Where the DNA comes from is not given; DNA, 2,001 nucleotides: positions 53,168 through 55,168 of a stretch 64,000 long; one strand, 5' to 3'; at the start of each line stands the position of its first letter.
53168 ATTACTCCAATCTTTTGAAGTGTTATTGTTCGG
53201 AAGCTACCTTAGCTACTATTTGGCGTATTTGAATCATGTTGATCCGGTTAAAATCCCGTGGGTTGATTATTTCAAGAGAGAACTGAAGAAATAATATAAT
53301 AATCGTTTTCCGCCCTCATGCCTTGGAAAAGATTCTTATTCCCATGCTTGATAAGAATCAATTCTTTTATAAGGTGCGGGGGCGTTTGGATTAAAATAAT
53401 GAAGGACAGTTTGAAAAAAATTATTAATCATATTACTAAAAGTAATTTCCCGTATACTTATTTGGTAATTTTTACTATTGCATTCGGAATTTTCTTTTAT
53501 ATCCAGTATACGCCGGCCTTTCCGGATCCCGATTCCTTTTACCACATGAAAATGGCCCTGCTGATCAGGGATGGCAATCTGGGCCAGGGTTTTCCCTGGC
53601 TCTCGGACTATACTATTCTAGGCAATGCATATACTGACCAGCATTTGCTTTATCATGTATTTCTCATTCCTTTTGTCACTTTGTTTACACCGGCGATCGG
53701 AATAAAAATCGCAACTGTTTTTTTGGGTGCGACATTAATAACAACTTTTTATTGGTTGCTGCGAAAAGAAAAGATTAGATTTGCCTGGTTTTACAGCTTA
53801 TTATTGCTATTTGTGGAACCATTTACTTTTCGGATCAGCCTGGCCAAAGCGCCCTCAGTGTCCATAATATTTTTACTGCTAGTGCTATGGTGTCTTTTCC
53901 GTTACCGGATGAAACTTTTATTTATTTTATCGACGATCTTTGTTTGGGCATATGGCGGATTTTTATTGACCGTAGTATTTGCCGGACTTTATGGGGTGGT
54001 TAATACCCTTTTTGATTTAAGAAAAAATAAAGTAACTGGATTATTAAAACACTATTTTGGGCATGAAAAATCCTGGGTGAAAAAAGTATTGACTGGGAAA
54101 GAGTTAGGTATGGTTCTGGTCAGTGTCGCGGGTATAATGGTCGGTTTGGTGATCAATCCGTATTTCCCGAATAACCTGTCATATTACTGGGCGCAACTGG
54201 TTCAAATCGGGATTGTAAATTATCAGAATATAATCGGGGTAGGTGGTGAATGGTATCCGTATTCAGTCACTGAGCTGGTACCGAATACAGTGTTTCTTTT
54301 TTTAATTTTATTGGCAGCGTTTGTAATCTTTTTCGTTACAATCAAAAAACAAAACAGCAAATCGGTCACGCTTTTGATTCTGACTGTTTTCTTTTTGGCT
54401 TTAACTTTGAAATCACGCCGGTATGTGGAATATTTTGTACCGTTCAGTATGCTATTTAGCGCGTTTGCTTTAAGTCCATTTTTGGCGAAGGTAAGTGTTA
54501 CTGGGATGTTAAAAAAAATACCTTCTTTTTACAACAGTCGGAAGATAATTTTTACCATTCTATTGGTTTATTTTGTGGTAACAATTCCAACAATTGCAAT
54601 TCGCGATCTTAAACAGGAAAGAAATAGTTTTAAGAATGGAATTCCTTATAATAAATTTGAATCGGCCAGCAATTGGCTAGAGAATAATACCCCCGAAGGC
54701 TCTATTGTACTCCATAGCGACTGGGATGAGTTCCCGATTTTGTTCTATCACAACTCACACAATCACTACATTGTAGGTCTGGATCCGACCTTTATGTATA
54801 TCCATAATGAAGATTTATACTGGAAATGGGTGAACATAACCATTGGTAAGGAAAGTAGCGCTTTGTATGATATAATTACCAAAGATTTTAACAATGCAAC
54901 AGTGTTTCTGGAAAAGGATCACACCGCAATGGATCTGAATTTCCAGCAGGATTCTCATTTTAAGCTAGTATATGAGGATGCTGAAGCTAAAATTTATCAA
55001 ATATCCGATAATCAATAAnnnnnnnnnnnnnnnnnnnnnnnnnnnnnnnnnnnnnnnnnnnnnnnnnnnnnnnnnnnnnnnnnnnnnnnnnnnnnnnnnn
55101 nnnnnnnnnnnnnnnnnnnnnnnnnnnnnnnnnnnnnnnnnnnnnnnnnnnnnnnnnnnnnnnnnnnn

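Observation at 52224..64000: Large glycosylation locus: PGI/PMI, two Dpm1-like GT2 synthases, SAM-methyltransferase and six GT-C-like polytopic membrane proteins (incl. tandem paralogs)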

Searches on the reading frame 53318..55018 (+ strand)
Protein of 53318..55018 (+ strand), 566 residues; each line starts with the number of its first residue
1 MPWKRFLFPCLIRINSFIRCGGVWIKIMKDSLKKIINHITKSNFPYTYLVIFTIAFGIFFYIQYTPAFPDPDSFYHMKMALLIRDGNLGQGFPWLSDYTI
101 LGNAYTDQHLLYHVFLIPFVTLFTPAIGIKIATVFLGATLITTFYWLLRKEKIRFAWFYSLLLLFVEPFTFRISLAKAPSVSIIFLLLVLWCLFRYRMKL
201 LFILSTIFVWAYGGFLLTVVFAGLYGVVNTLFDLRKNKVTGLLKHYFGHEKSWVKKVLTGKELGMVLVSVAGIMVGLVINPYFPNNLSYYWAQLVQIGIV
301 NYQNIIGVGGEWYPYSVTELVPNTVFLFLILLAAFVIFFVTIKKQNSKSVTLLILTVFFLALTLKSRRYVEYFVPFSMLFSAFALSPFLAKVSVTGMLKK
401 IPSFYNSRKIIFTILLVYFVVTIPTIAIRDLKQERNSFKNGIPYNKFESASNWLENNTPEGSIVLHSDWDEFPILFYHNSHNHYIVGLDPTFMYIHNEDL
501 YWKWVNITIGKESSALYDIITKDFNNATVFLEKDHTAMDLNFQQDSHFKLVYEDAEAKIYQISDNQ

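Call 5: search_protein_families(library=pfam, proteins=[window:53318-55018:+], max_evalue=0.01)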
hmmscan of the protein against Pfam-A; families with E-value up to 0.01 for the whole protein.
window:53318-55018:+ (566 aa): 0 families

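Call 6: search_protein_families(library=ncbifam, proteins=[window:53318-55018:+], max_evalue=0.01)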
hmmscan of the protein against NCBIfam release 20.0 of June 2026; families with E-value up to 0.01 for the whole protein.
window:53318-55018:+ (566 aa): 1 family
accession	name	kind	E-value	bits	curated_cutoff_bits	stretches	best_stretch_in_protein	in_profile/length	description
TIGR04154.1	archaeo_STT3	subfamily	2.1e-12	46.3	450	1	268-466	311-516/831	oligosaccharyl transferase, archaeosortase A system-associated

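Call 16: search_solved_structures(query=window:53318-55018:+, max_evalue=10, show_alignments=2)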
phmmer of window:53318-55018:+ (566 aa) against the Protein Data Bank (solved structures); distinct sequences matched with E-value up to 10: 1.
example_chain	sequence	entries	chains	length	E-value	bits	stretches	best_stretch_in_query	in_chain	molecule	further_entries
5wa3_A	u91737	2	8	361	0.97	11.2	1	59-145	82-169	Pyridine synthase TbtD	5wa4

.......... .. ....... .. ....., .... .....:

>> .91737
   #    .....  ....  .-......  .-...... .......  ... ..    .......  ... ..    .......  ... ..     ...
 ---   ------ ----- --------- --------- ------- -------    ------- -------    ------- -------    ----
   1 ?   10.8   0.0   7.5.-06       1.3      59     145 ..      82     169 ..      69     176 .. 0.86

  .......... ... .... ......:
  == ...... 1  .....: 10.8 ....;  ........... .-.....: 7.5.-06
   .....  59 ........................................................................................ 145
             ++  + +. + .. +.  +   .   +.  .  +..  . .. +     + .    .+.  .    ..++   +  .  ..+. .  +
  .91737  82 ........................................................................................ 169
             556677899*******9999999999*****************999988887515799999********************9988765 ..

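Call 21: find_homologous_proteins(query=window:53318-55018:+, max_evalue=0.001)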
Query window:53318-55018:+ (566 aa): 1074 proteins with E <= 0.001 among 8000 candidates; the best 120 are listed.
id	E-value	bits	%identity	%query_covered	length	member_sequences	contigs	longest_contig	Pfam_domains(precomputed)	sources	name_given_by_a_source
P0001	0.0e+0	1208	100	95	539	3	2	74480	-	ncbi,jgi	ncbi:MAG: hypothetical protein WC693_05415 [Patescibacteria group bacterium]|jgi:hypothetical protei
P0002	0.0e+0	1037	83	95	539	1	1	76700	-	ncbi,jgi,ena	ncbi:MAG: hypothetical protein WCW66_05170 [Patescibacteria group bacterium]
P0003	3.9e-297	1005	82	95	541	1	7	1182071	-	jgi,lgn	jgi:hypothetical protein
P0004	1.8e-290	983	78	95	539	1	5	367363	-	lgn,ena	-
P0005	1.4e-288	976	77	95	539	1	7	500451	-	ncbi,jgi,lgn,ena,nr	ncbi:hypothetical protein HON22_00980 [Candidatus Peregrinibacteria bacterium]|jgi:hypothetical prot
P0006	4.4e-287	972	78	95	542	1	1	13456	-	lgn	-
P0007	9.4e-271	918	78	90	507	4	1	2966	-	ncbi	ncbi:MAG: hypothetical protein ABIF80_03540, partial [Patescibacteria group bacterium]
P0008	7.3e-243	826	69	91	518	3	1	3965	-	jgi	-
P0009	2.3e-242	824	68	91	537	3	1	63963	-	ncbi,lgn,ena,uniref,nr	ncbi:MAG: hypothetical protein COY66_02420 [Candidatus Kerfeldbacteria bacterium CG_4_10_14_0_8_um_f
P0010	2.4e-242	824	69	91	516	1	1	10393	-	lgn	-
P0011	7.1e-242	822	69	92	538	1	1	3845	-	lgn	-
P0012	9.5e-184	630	55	90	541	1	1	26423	-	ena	-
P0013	3.4e-180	619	55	92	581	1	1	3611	-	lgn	-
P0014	3.6e-179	615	54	91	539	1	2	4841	-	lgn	-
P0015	2.8e-178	612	54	95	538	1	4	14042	-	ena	-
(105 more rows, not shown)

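Call 24: search_solved_structures(query=A1, max_evalue=10, show_alignments=3)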
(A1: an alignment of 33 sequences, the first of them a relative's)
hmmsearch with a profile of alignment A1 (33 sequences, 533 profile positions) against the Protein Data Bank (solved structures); distinct sequences matched with E-value up to 10: 2.
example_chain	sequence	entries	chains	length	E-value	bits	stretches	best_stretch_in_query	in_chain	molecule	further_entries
2cod_A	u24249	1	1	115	0.43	12.3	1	418-458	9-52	Centaurin-delta 1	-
6mjp_G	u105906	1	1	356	0.64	11.8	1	281-362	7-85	LPS export ABC transporter permease LptG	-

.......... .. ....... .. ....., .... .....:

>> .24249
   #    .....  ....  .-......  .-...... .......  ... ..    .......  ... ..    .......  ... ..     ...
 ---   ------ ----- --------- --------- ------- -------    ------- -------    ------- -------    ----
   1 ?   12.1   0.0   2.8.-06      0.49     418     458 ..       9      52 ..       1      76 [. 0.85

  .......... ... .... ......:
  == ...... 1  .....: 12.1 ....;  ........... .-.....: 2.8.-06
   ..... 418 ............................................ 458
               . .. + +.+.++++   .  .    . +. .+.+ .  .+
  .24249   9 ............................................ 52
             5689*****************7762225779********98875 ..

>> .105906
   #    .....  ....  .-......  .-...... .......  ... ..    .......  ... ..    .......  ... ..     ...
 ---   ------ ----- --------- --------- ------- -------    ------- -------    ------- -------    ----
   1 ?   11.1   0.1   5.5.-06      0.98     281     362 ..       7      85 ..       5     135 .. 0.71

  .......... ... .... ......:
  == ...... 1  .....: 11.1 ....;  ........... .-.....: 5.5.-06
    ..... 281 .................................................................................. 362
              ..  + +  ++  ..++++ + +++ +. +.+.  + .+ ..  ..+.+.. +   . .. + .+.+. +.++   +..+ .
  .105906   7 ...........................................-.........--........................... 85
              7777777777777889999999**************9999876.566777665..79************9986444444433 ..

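Call 31: find_related_loci(query=A1, collection=genome_contigs, flank=10000)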
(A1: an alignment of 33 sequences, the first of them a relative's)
Query A1 (539 aa) in genome_contigs; peptide patterns used: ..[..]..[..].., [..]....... (x = any residue, [..] = any of these).
339 stretches matched a pattern; 291 encode a relative of the query (tblastn E <= 1e-3); the best 80 are kept; 80 distinct loci.
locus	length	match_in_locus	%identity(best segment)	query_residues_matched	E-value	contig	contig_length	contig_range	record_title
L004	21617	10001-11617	93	1-539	0e+0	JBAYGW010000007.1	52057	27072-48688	MAG: Patescibacteria group bacterium isolate SO_2016_GW1_134 scaffold01274_OW334_2016, whole genome shotgun sequence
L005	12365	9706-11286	78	13-539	0e+0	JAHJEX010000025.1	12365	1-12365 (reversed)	MAG: Patescibacteria group bacterium isolate Modern_marine_glass_biofilm.mb.144 Modern_marine_gla.mb.144_k141_241285, wh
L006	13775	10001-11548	69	21-537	0e+0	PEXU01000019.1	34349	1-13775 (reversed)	MAG: Candidatus Kerfeldbacteria bacterium CG08_land_8_20_14_0_20_40_16 CG08_land_8_20_14_0.20_scaffold_304_c, whole geno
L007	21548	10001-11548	68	21-537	0e+0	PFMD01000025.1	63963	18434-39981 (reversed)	MAG: Candidatus Kerfeldbacteria bacterium CG_4_10_14_0_8_um_filter_42_10 CG_4_10_14_0.8_um_filter_scaffold_136_c, whole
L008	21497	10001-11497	51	21-534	1e-167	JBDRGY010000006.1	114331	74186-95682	MAG: Patescibacteria group bacterium isolate MEGAHIT-group-1.473 k141_3715170, whole genome shotgun sequence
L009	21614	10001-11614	47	4-536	7e-159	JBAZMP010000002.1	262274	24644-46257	MAG: Patescibacteria group bacterium isolate SO_2017_LW4_46 scaffold_120_c2_LW137-91_2017, whole genome shotgun sequence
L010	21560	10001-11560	48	19-533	8e-157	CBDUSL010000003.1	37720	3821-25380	MAG TPA_asm: uncultured bacterium isolate SRR21487738_binner13_Refined_25 genome assembly, contig: ERZ25083882.123, whol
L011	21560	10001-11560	47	5-535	6e-156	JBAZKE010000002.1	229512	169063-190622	MAG: Patescibacteria group bacterium isolate SO_2017_LW4_136 scaffold_158_c1_LW137-91_2017, whole genome shotgun sequenc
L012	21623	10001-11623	48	1-536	2e-154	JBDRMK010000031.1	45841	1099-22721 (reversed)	MAG: Patescibacteria group bacterium isolate MEGAHIT-group-1.828 k141_5250627, whole genome shotgun sequence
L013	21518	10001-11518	48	20-536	1e-152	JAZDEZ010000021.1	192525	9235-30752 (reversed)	MAG: Patescibacteria group bacterium isolate MEGAHIT-group-0.176 k141_14591774, whole genome shotgun sequence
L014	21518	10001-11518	47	20-536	2e-152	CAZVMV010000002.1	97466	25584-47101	MAG TPA_asm: uncultured Gammaproteobacteria bacterium isolate SRP173033_co2_263 genome assembly, contig: NODE_71_length_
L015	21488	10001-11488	48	35-535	1e-151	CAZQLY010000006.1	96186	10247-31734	MAG TPA_asm: uncultured Gammaproteobacteria bacterium isolate SRP141376_co4_153 genome assembly, contig: NODE_345_length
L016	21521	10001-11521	49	22-537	1e-151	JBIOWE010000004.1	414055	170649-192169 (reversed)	MAG: Patescibacteria group bacterium isolate MAG090 k127_1662334, whole genome shotgun sequence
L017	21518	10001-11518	46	20-536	2e-150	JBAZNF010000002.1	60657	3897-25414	MAG: Patescibacteria group bacterium isolate SO_2017_LW4_60 scaffold_1318_c1_LW137-91_2017, whole genome shotgun sequenc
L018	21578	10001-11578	46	5-535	1e-149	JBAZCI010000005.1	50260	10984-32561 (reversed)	MAG: Patescibacteria group bacterium isolate SO_2017_GW1_133 NODE_3448_length_50260_cov_1.675743_OW334_2017, whole genom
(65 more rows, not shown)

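Call 32: predict_structure(alignment_id=A1)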
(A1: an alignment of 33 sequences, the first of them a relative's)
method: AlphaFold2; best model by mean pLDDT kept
length: 539 residues; sequences in the alignment: 33
mean_pLDDT: 90.0   pTM: 0.90
mean pLDDT of the five models: 90.0, 89.8, 89.1, 88.3, 88.0
residues with pLDDT >= 90: 381; 70-90: 118; 50-70: 26; < 50: 14
segments of 3 or more residues with pLDDT < 50: 212-222
pLDDT, mean of each block of 10 residues (from residue 1): 66 65 97 95 94 92 81 88 94 96 97 98 94 94 91 94 98 98 91 97 84 47 60 89 98 91 90 88 84 88 95 94 98 93 95 97 84 89 90 87 92 95 97 95 94 95 93 95 87 92 94 92 97 80
secondary structure, 60 per line:
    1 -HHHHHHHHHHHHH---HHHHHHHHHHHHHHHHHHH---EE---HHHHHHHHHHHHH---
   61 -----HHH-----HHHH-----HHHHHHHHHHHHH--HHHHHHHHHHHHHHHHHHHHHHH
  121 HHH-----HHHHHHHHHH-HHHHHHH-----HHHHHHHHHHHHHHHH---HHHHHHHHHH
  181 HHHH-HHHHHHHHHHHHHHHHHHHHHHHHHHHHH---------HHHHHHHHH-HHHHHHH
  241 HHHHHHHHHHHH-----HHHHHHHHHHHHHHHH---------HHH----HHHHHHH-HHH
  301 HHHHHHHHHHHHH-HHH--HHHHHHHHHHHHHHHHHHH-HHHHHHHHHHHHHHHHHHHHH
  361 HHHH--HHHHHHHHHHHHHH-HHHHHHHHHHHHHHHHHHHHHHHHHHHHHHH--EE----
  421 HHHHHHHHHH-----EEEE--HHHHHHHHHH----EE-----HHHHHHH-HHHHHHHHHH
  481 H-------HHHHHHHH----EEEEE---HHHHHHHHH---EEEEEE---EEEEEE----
elements in order: H2-14 H18-36 H45-57 H74-77 H83-95 H98-123 H129-138 H140-146 H152-167 H171-184 H186-214 H224-232 H234-252 H258-273 H290-296 H298-313 H320-338 H340-364 H367-380 H382-412 H421-430 E436-439 H442-451 H463-469 H471-481 H489-496 E501-505 H509-517 E521-526 E530-535

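Call 36: fold_search(model_id=the predicted structure, library=pdb)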
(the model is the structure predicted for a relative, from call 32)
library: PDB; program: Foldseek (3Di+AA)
matches with E <= 10: 166; with E <= 0.001: 23
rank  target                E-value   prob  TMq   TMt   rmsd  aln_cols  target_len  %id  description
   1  8age_A                1.1e-09  1.00  0.66  0.57   9.5       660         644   14  Structure of yeast oligosaccharylransferase complex with acceptor peptide bound (released 2022-12-07)
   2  6s7o_A                2.8e-09  1.00  0.63  0.53  10.5       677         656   11  Cryo-EM structure of human oligosaccharyltransferase complex OST-A (released 2019-12-18)
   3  6ezn_F                3.1e-09  1.00  0.64  0.54  10.1       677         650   13  Cryo-EM structure of the yeast oligosaccharyltransferase (OST) complex (released 2018-01-17)
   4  8pn9_A                5.5e-09  1.00  0.55  0.47  10.7       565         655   12  Structure of human oligosaccharyltransferase OST-A complex bound to NGI-1 (released 2024-05-08)
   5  8b6l_I                6.0e-09  1.00  0.61  0.50  11.3       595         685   12  Subtomogram average of the human Sec61-TRAP-OSTA-translocon (released 2022-12-07)
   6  7oci_F                9.2e-09  1.00  0.63  0.55  10.7       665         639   13  Cryo-EM structure of yeast Ost6p containing oligosaccharyltransferase complex (released 2022-02-16)
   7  8agc_A                1.2e-08  1.00  0.64  0.52  10.2       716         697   12  Structure of yeast oligosaccharylransferase complex with lipid-linked oligosaccharide and non-acceptor peptide bound (released 2022-12-07)
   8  6gxc_A                1.8e-08  1.00  0.51  0.41  10.9       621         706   13  Bacterial oligosaccharyltransferase PglB in complex with an inhibitory peptide and a reactive lipid-linked oligosaccha (released 2018-11-14)
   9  9n9j_I                1.9e-08  1.00  0.65  0.52  12.8       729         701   10  Structure of a GRP94 folding intermediate engaged with a CCDC134- and FKBP11-bound secretory translocon (released 2025-11-19)
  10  8agb_A                2.1e-08  1.00  0.63  0.54  11.9       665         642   13  Structure of yeast oligosaccharylransferase complex with lipid-linked oligosaccharide bound (released 2022-12-07)
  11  7e9s_A                2.4e-08  1.00  0.63  0.41  12.6       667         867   14  Archaeal oligosaccharyltransferase AglB from Archaeoglobus fulgidus in complex with an inhibitory peptide and a dolich (released 2021-09-08)
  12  3wak                  2.7e-08  1.00  0.62  0.41  12.1       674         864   14  Crystal structure of the Archaeoglobus fulgidus oligosaccharyltransferase (O29867_ARCFU) in the apo form (released 2013-10-30)
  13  6c26_A                3.2e-08  1.00  0.59  0.50  11.4       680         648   13  The Cryo-EM structure of a eukaryotic oligosaccharyl transferase complex (released 2018-01-31)
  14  6s7t_A                3.6e-08  1.00  0.59  0.47  10.7       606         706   12  Cryo-EM structure of human oligosaccharyltransferase complex OST-B (released 2019-12-18)
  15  5gmy_A                3.6e-08  1.00  0.57  0.39  15.2       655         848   15  Crystal structure of the Archaeoglobus fulgidus oligosaccharyltransferase (O29867_ARCFU) tethered with an acceptor pep (released 2017-02-01)
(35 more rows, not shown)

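Call 78: search_protein_families(library=pfam, alignment_id=A6, max_evalue=0.001)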
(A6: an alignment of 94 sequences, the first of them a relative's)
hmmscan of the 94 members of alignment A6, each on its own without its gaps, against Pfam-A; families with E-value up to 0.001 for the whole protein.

A. member 1, L069:9890-10594:+ (235 aa): 1 family
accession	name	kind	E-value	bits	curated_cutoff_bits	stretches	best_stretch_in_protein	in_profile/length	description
PF00535.33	Glycos_transf_2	-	4.2e-22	79.3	23.3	1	5-167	2-164/168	Glycosyl transferase family 2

B. families by the number of members that match (of 94 scanned): 32 families (the first 25 are shown)
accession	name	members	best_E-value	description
PF00535.33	Glycos_transf_2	19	1.3e-35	Glycosyl transferase family 2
PF09594.16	GT87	19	3e-14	Glycosyltransferase family 87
PF13641.12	Glyco_tranf_2_3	12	1.6e-09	Glycosyltransferase like family 2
PF13231.12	PMT_2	11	6.5e-18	Dolichyl-phosphate-mannose-protein mannosyltransferase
PF05208.19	ALG3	10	8.1e-07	ALG3 protein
PF13489.12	Methyltransf_23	6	2.6e-30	Methyltransferase domain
PF08241.18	Methyltransf_11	6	3.7e-23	Methyltransferase domain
PF13847.12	Methyltransf_31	6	1.2e-18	Methyltransferase domain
PF13649.12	Methyltransf_25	6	5.6e-18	Methyltransferase domain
PF08242.18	Methyltransf_12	6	9.3e-15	Methyltransferase domain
PF07021.18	MetW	4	6.2e-09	Methionine biosynthesis protein MetW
PF01209.24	Ubie_methyltran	3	1.7e-09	ubiE/COQ5 methyltransferase family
PF10111.15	Glyco_tranf_2_2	3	6.6e-05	Glycosyltransferase like family 2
PF03155.21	Alg6_Alg8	2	1.8e-05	ALG6, ALG8 glycosyltransferase family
PF05219.18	DREV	2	0.00025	DREV methyltransferase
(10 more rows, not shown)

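Call 89: search_protein_representatives(alignment_id=A1)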
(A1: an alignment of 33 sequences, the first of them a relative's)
Query: 33 sequences, 533 profile positions. Proteins with E-value up to 0.001 (for the whole library): 3440; up to 1e-10: 2800; up to 1e-30: 1434. The best 150 are listed.
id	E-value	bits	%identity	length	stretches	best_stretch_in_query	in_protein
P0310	3.2e-211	719.0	-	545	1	5-531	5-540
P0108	1.9e-205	699.9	-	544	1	15-531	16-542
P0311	4.7e-196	669.0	-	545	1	9-532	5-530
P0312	8.7e-194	661.5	-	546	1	15-531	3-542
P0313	1.0e-188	644.8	-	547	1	7-532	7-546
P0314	9.9e-188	641.5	-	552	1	7-531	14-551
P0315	1.4e-186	637.7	-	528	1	16-532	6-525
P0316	2.1e-185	633.8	-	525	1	13-531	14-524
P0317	1.0e-184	631.6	-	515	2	228-532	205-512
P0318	3.5e-184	629.8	-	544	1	4-532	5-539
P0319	2.6e-181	620.3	-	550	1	13-531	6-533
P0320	4.8e-181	619.4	-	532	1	17-531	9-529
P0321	1.2e-180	618.1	-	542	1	8-530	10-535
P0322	6.2e-180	615.8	-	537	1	6-531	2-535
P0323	5.0e-178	609.5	-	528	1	6-531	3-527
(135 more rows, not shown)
